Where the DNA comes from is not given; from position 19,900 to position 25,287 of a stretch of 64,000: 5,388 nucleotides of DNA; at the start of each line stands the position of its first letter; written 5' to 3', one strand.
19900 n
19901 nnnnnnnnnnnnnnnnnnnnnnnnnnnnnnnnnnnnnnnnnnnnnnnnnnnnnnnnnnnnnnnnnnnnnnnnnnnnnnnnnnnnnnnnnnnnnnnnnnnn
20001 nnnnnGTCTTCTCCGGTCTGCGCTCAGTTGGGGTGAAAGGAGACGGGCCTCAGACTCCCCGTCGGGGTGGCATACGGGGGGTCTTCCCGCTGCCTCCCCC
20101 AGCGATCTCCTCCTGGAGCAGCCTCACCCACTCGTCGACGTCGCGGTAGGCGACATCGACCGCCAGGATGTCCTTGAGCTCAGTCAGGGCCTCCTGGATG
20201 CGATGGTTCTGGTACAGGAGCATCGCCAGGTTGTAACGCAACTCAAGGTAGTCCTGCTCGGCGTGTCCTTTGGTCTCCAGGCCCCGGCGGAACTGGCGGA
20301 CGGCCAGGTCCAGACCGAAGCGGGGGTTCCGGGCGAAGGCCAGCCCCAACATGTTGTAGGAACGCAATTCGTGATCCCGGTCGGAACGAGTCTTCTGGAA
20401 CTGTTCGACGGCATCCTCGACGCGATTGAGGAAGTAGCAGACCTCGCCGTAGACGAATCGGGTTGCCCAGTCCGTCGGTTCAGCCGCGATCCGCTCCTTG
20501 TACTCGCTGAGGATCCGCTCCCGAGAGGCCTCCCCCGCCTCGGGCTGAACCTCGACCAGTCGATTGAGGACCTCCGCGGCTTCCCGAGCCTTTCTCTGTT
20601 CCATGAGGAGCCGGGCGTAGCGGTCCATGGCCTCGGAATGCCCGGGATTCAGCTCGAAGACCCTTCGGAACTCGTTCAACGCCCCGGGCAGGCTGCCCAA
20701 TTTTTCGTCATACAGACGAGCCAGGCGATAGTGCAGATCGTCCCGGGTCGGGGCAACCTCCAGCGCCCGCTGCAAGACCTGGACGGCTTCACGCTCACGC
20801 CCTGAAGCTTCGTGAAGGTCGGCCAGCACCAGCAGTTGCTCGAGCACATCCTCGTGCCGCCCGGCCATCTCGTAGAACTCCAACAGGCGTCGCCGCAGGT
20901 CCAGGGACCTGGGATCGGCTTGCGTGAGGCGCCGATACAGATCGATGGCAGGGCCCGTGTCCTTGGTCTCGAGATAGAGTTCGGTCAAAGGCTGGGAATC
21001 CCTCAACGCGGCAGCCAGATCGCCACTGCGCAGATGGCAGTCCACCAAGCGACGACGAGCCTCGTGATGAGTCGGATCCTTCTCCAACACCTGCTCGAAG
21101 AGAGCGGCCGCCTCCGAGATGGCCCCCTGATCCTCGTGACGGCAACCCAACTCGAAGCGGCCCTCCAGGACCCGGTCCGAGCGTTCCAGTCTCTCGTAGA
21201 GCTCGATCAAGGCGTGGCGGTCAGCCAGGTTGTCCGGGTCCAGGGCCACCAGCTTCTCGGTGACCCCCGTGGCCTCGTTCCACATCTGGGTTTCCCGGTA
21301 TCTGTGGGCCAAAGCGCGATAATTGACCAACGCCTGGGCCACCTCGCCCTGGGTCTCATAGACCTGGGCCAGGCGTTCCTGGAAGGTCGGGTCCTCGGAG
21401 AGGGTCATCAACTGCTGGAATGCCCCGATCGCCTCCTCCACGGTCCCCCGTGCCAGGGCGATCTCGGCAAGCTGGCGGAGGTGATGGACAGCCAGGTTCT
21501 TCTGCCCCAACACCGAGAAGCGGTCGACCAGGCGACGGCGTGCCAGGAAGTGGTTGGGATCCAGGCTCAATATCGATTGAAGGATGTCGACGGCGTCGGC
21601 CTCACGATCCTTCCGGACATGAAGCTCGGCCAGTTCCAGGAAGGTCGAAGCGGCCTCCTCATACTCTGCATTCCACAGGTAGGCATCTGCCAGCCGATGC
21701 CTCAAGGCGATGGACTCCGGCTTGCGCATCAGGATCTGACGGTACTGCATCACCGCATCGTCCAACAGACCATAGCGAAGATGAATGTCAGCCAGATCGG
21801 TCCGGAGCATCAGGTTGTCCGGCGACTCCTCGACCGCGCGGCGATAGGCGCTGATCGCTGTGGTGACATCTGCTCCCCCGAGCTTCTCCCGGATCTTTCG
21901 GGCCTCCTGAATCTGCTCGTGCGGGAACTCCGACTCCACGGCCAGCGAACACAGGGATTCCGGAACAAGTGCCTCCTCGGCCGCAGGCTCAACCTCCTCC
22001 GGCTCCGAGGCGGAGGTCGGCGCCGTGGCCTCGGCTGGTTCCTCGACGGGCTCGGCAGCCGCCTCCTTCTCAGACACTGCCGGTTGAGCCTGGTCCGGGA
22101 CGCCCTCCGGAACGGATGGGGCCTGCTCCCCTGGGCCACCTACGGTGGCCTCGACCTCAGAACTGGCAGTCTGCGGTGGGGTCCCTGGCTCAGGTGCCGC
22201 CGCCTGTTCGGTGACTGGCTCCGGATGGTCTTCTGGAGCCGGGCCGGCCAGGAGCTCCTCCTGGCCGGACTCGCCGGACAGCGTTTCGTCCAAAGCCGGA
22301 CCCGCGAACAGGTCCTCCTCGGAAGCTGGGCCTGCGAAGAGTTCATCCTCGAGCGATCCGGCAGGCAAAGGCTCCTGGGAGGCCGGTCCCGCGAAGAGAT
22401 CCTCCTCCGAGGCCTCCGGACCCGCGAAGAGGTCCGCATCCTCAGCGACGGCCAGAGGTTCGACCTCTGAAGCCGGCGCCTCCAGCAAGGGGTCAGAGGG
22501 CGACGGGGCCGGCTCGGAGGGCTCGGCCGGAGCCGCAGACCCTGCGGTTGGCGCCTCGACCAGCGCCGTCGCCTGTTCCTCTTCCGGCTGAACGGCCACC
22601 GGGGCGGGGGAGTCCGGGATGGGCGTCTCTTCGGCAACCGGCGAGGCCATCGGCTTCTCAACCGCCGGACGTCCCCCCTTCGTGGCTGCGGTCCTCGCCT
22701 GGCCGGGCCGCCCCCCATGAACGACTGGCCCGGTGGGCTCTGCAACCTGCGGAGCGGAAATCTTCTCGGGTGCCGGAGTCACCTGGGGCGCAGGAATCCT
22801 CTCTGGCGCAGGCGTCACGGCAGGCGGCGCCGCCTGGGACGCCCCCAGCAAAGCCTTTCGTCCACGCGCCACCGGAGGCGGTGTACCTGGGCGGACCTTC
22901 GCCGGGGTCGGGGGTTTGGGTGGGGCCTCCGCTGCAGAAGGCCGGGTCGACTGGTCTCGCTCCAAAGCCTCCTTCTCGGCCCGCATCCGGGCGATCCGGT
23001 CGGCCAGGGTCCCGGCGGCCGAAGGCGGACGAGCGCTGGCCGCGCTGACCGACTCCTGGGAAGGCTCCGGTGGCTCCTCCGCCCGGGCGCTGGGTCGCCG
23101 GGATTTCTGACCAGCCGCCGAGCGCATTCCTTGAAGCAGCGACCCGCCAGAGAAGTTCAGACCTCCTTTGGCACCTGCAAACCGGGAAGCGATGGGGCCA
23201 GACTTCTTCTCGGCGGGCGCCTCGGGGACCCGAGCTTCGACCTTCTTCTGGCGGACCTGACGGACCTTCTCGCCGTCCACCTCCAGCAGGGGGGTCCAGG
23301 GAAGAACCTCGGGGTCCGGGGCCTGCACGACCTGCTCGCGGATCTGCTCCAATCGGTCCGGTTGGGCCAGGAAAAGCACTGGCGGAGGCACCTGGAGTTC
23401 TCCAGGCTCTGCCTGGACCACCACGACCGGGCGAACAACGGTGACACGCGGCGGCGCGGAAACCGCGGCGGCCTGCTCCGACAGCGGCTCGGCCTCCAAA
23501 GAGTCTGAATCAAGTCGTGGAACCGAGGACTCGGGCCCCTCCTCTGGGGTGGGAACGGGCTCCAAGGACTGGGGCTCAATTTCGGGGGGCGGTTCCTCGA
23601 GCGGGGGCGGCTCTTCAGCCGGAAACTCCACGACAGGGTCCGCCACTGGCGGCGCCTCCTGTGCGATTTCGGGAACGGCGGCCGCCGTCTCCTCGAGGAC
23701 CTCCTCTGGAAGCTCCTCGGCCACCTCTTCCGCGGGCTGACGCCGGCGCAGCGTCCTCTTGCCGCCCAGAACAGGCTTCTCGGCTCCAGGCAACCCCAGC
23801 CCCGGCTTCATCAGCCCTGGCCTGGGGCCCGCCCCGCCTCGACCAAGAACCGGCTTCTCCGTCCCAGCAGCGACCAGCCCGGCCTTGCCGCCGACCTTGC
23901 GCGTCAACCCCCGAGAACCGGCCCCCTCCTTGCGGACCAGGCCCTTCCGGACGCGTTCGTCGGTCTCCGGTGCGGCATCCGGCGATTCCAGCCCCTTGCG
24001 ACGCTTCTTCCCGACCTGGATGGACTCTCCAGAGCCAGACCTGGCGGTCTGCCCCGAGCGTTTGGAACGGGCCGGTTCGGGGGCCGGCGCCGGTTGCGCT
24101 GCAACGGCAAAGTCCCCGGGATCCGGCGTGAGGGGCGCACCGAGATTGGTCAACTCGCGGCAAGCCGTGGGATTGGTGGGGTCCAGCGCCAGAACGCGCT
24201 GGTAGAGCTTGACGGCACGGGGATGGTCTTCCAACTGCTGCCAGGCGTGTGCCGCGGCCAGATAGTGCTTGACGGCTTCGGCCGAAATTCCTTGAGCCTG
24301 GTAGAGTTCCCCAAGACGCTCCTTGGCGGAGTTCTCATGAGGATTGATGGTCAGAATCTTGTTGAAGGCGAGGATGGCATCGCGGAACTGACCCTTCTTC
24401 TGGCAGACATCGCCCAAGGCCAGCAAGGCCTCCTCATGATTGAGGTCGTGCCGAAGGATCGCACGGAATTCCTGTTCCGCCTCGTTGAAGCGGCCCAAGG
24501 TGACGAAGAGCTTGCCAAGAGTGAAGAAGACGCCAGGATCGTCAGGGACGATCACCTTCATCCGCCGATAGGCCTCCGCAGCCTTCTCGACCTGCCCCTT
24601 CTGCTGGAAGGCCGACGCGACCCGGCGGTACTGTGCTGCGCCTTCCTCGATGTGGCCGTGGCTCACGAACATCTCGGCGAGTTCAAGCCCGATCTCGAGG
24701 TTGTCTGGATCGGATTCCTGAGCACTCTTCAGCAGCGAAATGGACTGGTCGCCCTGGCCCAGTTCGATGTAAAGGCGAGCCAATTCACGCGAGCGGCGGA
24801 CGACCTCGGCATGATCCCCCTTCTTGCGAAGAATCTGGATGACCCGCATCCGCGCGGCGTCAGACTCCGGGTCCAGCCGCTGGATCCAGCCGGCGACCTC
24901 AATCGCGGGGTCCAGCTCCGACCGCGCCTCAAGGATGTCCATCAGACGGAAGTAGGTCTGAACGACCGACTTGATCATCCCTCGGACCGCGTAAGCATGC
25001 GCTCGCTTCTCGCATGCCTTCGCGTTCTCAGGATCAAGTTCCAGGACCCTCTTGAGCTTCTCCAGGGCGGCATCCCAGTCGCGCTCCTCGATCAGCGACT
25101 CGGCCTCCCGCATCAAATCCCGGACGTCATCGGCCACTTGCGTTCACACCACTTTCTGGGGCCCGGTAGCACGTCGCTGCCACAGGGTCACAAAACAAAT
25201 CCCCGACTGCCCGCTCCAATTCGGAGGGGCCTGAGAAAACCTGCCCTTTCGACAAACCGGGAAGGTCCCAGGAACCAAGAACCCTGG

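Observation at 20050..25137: TPR giant with a ~650-residue disordered insert carrying five [ED][ED]LFAGP motifs; its paralogue lacks the insert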

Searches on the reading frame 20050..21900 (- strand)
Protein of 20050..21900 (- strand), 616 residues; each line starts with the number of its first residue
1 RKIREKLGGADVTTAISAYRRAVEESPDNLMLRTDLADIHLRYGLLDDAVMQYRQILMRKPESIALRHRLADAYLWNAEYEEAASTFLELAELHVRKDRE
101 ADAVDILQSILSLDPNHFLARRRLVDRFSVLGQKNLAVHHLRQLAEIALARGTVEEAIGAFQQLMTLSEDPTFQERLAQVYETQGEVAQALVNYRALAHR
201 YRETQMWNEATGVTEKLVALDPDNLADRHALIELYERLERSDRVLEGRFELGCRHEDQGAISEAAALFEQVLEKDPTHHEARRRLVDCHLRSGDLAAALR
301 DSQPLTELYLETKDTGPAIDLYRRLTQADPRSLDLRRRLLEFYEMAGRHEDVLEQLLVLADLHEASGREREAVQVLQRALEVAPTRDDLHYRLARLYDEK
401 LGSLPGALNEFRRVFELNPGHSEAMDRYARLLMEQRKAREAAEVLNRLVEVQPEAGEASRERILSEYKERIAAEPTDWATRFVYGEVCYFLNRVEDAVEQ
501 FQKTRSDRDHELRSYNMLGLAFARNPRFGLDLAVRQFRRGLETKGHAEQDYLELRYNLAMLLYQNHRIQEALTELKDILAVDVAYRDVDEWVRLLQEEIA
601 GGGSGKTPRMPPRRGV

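Call 35: search_solved_structures(query=window:20050-21900:-, max_evalue=0.001)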
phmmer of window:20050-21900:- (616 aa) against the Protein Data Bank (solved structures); distinct sequences matched with E-value up to 0.001: 54.
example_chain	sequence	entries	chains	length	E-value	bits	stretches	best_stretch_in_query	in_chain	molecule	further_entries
9qhb_A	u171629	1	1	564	9.2e-37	130.1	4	229-459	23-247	Engineered tetratricopeptide repeat protein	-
8bu0_A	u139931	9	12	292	5e-15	58.4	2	366-459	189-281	Consensus tetratricopeptide repeat protein | Crystal structure of an 8-repeat consensus TPR superhelix with Zinc. | Monomer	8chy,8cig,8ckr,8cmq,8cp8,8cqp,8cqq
9qhc_A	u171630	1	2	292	2.1e-14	56.3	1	232-461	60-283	Engineered tetratricopeptide repeat protein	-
7yea_A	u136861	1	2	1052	1.2e-13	53.8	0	356-458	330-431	UDP-N-acetylglucosamine--peptide N-acetylglucosaminyltransferase 110 kDa subunit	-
7yeh_B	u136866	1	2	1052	1.2e-13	53.8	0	356-458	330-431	UDP-N-acetylglucosamine--peptide N-acetylglucosaminyltransferase 110 kDa subunit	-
7ntf_A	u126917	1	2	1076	1.3e-13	53.7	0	356-456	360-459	Isoform 1 of UDP-N-acetylglucosamine--peptide N-acetylglucosaminyltransferase 110 kDa subu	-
1w3b_A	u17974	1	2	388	1.4e-11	47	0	371-453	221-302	UDP-N-ACETYLGLUCOSAMINE--PEPTIDE N-ACETYLGLUCOSAMINYLTRANSFERASE 110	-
6eou_A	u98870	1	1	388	2e-11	46.5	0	372-452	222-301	UDP-N-acetylglucosamine--peptide N-acetylglucosaminyltransferase 110 kDa subunit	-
7obi_A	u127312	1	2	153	1.8e-09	40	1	356-458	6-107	CTPR-rv4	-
9gzg_A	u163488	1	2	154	3.4e-08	35.8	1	144-288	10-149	Engineered CTPR protein with glutamic acids for conductivity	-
2pl2_A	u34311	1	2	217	1.6e-07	33.6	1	8-86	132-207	Hypothetical conserved protein TTC0263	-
8ch0_A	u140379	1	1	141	1.2e-06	30.7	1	12-94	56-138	Consensus tetratricopeptide repeat protein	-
2fo7_A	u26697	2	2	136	1.3e-06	30.6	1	12-94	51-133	SYNTHETIC CONSENSUS TPR PROTEIN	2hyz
1na0_A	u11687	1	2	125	3.2e-06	29.3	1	362-460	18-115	designed protein CTPR3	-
5lvv_A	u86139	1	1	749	3.9e-06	29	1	347-458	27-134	UDP-N-acetylglucosamine--peptide N-acetylglucosaminyltransferase 110 kDa subunit,UDP-N-ace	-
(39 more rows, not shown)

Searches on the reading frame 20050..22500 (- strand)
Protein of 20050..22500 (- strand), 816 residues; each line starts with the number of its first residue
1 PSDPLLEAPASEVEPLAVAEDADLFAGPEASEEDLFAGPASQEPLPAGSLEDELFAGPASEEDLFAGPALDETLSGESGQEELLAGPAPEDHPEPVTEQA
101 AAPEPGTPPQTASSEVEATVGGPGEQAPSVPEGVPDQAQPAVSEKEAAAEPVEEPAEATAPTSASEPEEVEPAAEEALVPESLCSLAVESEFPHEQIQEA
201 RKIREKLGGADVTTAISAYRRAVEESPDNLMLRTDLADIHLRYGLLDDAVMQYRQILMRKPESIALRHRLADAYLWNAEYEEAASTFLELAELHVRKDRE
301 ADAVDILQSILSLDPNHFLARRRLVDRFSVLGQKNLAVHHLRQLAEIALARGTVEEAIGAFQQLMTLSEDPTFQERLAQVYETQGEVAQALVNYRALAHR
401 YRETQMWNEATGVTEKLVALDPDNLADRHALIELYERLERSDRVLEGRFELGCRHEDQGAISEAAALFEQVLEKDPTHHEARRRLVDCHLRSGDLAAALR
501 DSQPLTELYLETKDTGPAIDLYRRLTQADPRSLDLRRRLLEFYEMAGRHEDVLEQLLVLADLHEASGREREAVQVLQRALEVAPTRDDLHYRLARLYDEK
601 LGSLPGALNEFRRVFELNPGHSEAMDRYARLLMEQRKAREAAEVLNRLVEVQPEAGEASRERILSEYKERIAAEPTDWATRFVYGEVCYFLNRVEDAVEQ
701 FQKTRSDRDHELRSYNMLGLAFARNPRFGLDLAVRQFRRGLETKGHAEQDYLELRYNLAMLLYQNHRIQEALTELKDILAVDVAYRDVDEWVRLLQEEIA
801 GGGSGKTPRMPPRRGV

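Call 37: predict_structure(alignment_id=A1)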
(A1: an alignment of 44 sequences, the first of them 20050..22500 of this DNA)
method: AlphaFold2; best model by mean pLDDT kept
length: 816 residues; sequences in the alignment: 44
mean_pLDDT: 80.3   pTM: 0.54
mean pLDDT of the five models: 80.3, 79.8, 79.5, 78.9, 78.1
residues with pLDDT >= 90: 547; 70-90: 67; 50-70: 22; < 50: 180
segments of 3 or more residues with pLDDT < 50: 1-3, 5-27, 29-61, 66-89, 96-107, 109-185, 814-816
pLDDT, mean of each block of 10 residues (from residue 1): 44 40 40 40 41 39 48 40 45 45 45 40 41 41 37 39 39 35 50 84 83 87 89 91 91 92 91 93 93 92 93 92 92 91 93 92 91 93 94 94 94 94 93 94 94 94 96 94 96 95 95 95 95 95 95 95 94 95 94 95 94 95 94 93 94 93 93 93 95 94 94 95 90 94 93 95 93 95 93 92 57 44
secondary structure, 60 per line:
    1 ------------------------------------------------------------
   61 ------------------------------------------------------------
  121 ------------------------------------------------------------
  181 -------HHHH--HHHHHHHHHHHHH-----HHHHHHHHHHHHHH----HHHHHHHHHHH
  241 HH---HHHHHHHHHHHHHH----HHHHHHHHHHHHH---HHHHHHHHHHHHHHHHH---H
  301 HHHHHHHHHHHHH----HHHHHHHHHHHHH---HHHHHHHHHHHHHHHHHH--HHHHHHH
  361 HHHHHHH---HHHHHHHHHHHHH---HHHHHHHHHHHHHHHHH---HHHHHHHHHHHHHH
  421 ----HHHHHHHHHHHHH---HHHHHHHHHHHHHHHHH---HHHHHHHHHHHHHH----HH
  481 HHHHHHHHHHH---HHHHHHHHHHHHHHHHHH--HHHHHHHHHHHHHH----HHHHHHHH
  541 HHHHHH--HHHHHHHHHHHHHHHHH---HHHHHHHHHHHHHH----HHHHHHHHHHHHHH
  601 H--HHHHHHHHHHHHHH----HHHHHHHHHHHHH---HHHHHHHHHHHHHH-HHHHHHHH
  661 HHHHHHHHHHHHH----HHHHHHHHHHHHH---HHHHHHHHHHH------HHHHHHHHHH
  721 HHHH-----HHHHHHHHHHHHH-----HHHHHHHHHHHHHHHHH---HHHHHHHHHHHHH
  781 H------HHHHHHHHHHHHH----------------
elements in order (helices of 4 or more, strands of 3 or more residues): H188-191 H194-206 H212-225 H230-242 H246-259 H264-276 H280-296 H300-313 H318-330 H334-351 H354-367 H371-383 H387-403 H407-420 H425-437 H441-457 H461-474 H479-491 H495-512 H515-528 H533-546 H549-565 H569-582 H587-601 H604-617 H622-634 H638-651 H653-673 H678-690 H694-704 H711-724 H730-742 H748-764 H768-781 H788-800

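Call 42: fold_search(model_id=the predicted structure, library=pdb)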
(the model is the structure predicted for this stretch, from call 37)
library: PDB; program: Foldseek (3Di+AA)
matches with E <= 10: 1679; with E <= 0.001: 549
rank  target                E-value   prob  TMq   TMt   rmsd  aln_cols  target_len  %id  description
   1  9rtt_Q                3.1e-15  1.00  0.16  0.15  31.7       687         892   16  Activated Elongation Complex with IWS1 and ELOF1 (released 2025-09-03)
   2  9hvq_Q                5.6e-15  1.00  0.16  0.15  31.9       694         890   16  Structure of the transcribing Pol II-DSIF-PAF-SPT6-RECQL5 complex (released 2025-07-16)
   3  4buj_B                1.8e-13  1.00  0.18  0.12  28.3       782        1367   14  Crystal structure of the S. cerevisiae Ski2-3-8 complex (released 2013-08-28)
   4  8fgw_D                2.0e-13  1.00  0.16  0.11  42.0       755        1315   16  Human IFT-A complex structures provide molecular insights into ciliary transport (released 2023-02-22)
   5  8bbg_D                2.4e-13  1.00  0.13  0.09  34.1       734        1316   14  Structure of the IFT-A complex; anterograde IFT-A train model (released 2022-12-21)
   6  7yeh_A                3.9e-13  1.00  0.15  0.12  36.2       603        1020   15  Cryo-EM structure of human OGT-OGA complex (released 2023-07-12)
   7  4buj_F                8.9e-13  1.00  0.18  0.12  28.6       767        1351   13  Crystal structure of the S. cerevisiae Ski2-3-8 complex (released 2013-08-28)
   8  1w3b_A                9.3e-13  1.00  0.13  0.25  34.8       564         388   16  The superhelical TPR domain of O-linked GlcNAc transferase reveals structural similarities to importin alpha. (released 2004-09-09)
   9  8q9t_E                1.0e-12  1.00  0.15  0.12  28.4       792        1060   12  CryoEM structure of a S. Cerevisiae Ski238 complex bound to RNA (released 2023-11-29)
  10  6af0_A                1.7e-12  1.00  0.19  0.17  31.9       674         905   14  Structure of Ctr9, Paf1 and Cdc73 ternary complex from Myceliophthora thermophila (released 2018-09-19)
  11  7y4i_A                2.0e-12  1.00  0.13  0.13  25.4       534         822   14  Crystal structure of SPINDLY in complex with GDP (released 2022-12-07)
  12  7yea_A                2.0e-12  1.00  0.13  0.11  33.5       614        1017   16  Human O-GlcNAc transferase Dimer (released 2023-07-12)
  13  8bbe_D                2.4e-12  1.00  0.12  0.15  32.9       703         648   14  Structure of the IFT-A complex; IFT-A2 module (released 2022-12-21)
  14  7dkh_A                4.3e-12  1.00  0.15  0.13  29.3       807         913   14  Crystal structure of the Ctr9/Paf1/Cdc73/Rtf1 quaternary complex (released 2021-11-24)
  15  7qdz_B                5.9e-12  1.00  0.13  0.10  35.6       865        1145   12  80S-bound human SKI complex in the closed state (released 2022-02-09)
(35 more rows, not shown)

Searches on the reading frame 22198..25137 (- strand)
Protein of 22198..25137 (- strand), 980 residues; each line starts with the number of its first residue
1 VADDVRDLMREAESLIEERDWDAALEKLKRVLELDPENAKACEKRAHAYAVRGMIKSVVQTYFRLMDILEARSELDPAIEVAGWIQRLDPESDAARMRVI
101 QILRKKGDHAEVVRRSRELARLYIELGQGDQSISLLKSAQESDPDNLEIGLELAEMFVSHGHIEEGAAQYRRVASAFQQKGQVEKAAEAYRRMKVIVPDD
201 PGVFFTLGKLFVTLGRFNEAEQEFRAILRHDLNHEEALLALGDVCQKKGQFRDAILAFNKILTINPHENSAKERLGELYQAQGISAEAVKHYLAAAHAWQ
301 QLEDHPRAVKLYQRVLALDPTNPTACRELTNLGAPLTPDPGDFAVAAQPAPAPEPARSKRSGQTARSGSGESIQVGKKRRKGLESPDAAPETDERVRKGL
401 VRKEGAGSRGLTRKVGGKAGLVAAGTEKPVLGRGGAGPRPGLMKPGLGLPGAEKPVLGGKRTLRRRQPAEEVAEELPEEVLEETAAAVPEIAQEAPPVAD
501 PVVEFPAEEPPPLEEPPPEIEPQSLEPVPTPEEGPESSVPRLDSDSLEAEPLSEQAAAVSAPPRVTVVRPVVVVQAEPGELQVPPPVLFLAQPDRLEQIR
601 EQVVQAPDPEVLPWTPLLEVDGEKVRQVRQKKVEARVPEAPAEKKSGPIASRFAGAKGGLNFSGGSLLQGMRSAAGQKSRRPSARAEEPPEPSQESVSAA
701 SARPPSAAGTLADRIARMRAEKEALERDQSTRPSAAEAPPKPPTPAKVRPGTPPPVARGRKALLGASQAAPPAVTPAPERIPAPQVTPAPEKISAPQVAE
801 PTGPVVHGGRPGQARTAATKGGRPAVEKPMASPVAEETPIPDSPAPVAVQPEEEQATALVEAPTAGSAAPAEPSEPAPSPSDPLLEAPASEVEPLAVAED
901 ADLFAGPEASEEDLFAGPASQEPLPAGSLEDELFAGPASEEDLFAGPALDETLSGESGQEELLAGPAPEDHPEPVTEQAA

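Call 50: predict_structure(alignment_id=A2)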
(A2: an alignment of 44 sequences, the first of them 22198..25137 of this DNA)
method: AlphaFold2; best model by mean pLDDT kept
length: 980 residues; sequences in the alignment: 44
mean_pLDDT: 61.2   pTM: 0.48
mean pLDDT of the five models: 61.2, 60.7, 60.4, 58.6, 57.2
residues with pLDDT >= 90: 335; 70-90: 37; 50-70: 51; < 50: 557
segments of 3 or more residues with pLDDT < 50: 349-443, 446-450, 452-455, 457-509, 518-520, 522-525, 527-556, 558-576, 578-588, 604-609, 612-620, 638-647, 649-708, 730-740, 742-770, 773-838, 840-843, 845-861, 864-980
pLDDT, mean of each block of 10 residues (from residue 1): 86 97 97 96 97 96 97 97 96 96 95 95 95 96 94 96 96 97 97 96 97 98 97 97 96 97 96 96 95 98 97 97 97 94 58 43 39 38 40 38 36 34 34 35 43 43 38 39 42 42 39 48 41 36 35 42 37 39 46 62 52 41 73 63 42 35 33 37 38 39 44 80 76 43 41 44 42 46 37 35 43 38 37 42 46 41 45 43 42 38 36 39 39 38 40 38 38 41
secondary structure, 60 per line:
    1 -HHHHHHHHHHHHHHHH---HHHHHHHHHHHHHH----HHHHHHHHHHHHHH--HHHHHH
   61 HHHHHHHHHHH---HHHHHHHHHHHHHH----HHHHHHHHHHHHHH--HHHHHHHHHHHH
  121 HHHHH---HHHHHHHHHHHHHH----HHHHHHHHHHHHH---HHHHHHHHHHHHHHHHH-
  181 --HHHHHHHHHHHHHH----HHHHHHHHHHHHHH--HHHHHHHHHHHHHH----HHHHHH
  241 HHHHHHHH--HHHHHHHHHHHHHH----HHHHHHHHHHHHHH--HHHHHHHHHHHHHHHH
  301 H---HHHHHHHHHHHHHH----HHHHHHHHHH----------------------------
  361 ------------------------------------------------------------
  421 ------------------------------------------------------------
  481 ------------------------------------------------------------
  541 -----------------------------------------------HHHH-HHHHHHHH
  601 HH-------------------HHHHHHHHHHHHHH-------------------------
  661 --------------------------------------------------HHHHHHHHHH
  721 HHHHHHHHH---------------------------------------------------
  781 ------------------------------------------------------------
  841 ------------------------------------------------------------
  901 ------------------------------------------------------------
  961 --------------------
elements in order (helices of 4 or more, strands of 3 or more residues): H2-17 H21-34 H39-52 H55-71 H75-88 H93-106 H109-125 H129-142 H147-159 H163-179 H183-196 H201-214 H217-230 H235-248 H251-264 H269-282 H285-301 H305-318 H323-332 H588-591 H593-602 H622-635 H711-729
